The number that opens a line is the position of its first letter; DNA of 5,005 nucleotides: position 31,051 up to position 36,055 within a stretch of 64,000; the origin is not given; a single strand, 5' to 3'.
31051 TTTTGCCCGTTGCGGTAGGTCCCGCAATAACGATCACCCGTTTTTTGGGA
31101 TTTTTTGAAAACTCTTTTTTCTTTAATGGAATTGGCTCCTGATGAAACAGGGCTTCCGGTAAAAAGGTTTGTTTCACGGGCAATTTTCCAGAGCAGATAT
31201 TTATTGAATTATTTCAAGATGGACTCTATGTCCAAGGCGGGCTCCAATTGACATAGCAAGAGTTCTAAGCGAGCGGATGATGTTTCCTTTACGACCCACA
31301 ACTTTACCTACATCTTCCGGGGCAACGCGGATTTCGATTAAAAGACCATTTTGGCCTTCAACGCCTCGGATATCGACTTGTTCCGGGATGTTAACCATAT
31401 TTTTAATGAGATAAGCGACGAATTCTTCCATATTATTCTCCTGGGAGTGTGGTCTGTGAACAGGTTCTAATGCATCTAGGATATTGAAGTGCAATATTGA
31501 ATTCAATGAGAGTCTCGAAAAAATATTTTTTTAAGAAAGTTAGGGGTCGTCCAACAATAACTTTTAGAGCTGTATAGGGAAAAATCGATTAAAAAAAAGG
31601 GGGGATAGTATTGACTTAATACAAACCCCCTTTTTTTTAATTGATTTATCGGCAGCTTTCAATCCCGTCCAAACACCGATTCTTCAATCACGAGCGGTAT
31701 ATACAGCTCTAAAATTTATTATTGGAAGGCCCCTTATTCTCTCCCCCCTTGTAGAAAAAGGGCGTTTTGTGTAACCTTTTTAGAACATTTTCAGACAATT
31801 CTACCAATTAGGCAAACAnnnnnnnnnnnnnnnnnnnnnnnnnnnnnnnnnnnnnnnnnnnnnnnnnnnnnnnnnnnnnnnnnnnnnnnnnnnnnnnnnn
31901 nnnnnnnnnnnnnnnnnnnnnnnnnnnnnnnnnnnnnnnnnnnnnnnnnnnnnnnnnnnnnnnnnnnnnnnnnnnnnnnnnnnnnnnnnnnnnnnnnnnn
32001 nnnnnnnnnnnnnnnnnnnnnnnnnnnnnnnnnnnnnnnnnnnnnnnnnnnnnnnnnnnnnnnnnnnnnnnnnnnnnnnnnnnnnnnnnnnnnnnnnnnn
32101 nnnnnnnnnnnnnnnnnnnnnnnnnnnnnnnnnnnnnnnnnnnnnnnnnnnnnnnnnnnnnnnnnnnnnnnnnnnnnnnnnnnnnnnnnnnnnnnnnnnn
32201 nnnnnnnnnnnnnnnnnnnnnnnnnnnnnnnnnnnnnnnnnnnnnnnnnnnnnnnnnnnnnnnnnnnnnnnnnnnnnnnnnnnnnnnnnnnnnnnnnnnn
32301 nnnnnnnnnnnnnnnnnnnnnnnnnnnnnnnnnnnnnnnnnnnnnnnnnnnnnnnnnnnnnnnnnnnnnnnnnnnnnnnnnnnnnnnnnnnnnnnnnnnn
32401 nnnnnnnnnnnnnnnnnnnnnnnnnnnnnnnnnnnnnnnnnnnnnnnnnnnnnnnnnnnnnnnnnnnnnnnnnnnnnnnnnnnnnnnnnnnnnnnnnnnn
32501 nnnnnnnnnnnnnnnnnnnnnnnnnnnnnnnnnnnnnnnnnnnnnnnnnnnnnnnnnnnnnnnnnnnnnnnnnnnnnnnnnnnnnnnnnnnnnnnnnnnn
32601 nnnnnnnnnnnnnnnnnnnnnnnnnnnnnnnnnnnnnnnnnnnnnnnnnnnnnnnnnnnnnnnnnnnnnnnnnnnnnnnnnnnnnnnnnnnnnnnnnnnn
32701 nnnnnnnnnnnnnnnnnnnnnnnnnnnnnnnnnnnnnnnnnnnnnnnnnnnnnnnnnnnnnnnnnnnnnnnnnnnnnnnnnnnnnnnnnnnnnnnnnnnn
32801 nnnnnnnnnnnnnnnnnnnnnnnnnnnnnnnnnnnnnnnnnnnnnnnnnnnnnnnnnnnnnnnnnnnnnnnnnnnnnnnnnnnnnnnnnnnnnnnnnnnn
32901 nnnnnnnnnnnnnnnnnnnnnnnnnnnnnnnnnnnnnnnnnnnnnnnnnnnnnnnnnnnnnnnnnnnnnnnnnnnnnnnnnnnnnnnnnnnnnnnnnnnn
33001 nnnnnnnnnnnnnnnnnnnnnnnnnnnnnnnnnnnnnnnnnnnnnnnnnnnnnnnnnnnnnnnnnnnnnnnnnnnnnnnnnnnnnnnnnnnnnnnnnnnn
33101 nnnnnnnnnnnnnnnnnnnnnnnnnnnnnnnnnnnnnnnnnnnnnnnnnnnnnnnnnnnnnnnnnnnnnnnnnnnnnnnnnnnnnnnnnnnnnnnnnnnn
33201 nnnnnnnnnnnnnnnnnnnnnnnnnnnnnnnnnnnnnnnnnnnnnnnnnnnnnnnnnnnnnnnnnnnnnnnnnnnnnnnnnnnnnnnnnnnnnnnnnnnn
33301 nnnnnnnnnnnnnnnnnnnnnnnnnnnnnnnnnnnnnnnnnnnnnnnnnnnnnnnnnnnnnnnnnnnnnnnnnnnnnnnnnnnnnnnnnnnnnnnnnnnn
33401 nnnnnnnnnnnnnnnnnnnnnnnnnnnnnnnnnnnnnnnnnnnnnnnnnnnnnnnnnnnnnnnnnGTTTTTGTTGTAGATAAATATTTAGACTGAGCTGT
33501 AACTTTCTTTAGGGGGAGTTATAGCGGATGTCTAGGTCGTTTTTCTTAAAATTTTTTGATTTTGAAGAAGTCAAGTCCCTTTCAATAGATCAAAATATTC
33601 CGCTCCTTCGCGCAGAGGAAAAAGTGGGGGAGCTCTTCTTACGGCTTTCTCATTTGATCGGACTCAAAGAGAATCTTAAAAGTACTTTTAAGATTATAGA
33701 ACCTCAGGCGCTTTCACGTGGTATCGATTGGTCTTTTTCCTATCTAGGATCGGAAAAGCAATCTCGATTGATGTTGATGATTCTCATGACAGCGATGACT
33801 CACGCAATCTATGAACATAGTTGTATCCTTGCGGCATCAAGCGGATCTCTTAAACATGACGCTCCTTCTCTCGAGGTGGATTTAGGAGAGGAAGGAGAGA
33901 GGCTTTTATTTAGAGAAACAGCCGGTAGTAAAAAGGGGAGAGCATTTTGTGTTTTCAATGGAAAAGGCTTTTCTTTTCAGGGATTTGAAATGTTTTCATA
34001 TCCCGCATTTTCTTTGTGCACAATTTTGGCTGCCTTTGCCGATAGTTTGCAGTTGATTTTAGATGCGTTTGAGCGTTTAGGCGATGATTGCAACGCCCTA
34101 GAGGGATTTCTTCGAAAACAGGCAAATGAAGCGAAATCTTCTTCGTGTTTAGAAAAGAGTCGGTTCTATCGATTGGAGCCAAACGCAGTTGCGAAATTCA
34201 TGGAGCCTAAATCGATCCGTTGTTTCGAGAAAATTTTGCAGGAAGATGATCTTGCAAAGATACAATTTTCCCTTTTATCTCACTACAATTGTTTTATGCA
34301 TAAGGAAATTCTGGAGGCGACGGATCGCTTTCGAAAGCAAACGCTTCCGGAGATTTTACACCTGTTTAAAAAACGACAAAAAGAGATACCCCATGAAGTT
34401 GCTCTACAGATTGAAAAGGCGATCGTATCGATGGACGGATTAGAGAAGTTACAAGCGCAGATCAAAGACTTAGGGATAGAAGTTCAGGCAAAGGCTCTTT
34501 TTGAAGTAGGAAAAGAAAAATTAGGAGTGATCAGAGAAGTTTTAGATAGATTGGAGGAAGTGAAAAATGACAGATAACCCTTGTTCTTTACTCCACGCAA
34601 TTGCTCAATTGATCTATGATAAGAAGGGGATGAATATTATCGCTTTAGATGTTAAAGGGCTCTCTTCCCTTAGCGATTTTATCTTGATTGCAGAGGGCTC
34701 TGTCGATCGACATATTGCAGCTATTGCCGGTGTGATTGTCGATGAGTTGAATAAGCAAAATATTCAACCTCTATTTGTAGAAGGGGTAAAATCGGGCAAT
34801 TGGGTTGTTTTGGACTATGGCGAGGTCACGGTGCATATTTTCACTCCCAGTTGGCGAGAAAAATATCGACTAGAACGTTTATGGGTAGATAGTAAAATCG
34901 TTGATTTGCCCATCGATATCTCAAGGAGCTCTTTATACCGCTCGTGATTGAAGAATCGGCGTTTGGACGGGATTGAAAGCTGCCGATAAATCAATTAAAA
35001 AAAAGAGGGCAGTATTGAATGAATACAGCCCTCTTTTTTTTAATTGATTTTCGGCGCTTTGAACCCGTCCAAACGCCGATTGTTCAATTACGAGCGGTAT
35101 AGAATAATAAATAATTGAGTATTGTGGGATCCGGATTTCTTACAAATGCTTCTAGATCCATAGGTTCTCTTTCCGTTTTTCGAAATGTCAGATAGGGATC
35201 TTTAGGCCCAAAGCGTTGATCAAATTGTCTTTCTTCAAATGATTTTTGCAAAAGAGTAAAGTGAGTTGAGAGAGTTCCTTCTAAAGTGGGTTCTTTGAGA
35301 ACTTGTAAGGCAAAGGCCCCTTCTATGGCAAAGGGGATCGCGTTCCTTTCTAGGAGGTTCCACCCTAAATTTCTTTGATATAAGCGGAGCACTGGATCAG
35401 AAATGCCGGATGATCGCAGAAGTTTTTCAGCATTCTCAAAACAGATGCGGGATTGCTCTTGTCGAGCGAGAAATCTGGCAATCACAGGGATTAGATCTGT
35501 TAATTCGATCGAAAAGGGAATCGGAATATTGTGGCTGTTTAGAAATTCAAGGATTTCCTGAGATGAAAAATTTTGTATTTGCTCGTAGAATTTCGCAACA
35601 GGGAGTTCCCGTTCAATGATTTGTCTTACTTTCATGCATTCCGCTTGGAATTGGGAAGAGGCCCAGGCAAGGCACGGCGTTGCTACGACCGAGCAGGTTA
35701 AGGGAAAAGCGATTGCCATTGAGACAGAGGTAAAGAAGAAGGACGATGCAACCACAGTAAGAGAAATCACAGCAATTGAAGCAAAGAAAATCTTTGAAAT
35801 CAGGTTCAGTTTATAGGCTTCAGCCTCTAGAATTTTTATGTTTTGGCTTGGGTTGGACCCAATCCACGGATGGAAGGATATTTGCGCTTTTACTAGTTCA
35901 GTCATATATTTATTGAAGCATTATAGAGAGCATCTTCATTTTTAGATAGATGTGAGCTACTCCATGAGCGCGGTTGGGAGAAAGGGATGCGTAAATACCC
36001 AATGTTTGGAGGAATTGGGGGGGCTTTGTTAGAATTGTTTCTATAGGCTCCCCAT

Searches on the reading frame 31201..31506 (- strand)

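Call 14: search_protein_families(library=pfam, proteins=[window:31201-31506:-])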
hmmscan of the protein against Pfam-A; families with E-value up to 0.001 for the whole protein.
window:31201-31506:- (101 aa): 1 family
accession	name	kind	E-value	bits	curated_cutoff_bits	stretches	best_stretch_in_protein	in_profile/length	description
PF13083.13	KH_KhpA-B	-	2.4e-18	66.2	32.1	1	27-99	1-73/73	KhpA/KhpB, KH domain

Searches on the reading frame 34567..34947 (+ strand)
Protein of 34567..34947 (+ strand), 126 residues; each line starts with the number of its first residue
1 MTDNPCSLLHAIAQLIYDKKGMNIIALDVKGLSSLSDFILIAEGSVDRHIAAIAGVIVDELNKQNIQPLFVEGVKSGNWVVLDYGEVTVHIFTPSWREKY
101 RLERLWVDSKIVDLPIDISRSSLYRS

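Call 14: search_protein_families(library=pfam, proteins=[window:34567-34947:+])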
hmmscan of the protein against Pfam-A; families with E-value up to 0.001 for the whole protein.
window:34567-34947:+ (126 aa): 1 family
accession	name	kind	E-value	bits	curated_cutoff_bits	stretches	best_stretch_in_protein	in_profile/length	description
PF02410.21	RsfS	-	1.6e-28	99.2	21.6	1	11-106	2-98/98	Ribosomal silencing factor during starvation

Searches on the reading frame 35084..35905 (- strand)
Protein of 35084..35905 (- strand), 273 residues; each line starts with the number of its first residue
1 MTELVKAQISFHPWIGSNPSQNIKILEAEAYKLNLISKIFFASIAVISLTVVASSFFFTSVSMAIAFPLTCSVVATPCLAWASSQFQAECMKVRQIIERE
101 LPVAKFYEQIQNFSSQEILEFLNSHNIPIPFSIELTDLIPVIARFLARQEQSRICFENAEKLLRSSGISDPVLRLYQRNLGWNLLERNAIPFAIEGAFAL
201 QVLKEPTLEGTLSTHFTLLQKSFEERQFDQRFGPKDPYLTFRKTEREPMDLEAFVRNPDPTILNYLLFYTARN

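Call 14: search_protein_families(library=pfam, proteins=[window:35084-35905:-])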
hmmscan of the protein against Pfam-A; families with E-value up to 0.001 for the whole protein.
window:35084-35905:- (273 aa): 0 families

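Call 55: find_homologous_proteins(query=window:35084-35905:-, max_evalue=1e-10)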
Query window:35084-35905:- (273 aa): 2 proteins with E <= 1e-10 among 539 candidates.
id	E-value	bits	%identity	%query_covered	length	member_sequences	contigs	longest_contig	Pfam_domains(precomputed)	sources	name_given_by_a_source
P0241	3.8e-175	598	100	100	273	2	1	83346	-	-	-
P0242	1.9e-116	406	70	98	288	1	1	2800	-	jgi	jgi:hypothetical protein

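Call 56: find_encoding_contigs(protein=P0242, flank=3000, max_places=3)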
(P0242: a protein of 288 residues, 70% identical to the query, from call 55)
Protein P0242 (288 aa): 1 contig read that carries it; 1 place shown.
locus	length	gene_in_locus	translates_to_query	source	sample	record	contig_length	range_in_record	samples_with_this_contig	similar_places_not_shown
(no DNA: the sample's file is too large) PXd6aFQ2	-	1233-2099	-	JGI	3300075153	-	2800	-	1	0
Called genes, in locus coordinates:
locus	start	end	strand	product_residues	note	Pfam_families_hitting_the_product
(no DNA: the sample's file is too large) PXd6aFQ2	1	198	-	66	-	?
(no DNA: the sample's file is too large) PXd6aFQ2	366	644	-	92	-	PF01176:eIF-1a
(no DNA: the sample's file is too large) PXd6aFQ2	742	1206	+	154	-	PF02657:SufE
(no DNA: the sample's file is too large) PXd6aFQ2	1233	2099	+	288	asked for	-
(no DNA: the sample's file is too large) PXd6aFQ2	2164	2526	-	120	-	PF02410:RsfS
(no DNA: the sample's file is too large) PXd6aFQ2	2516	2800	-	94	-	?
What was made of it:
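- The DNA of the one ortholog contig was unavailable (call 56).
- Tried and rejected: DNA of the only ortholog contig for the 273-aa gene was unavailable (call 56).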
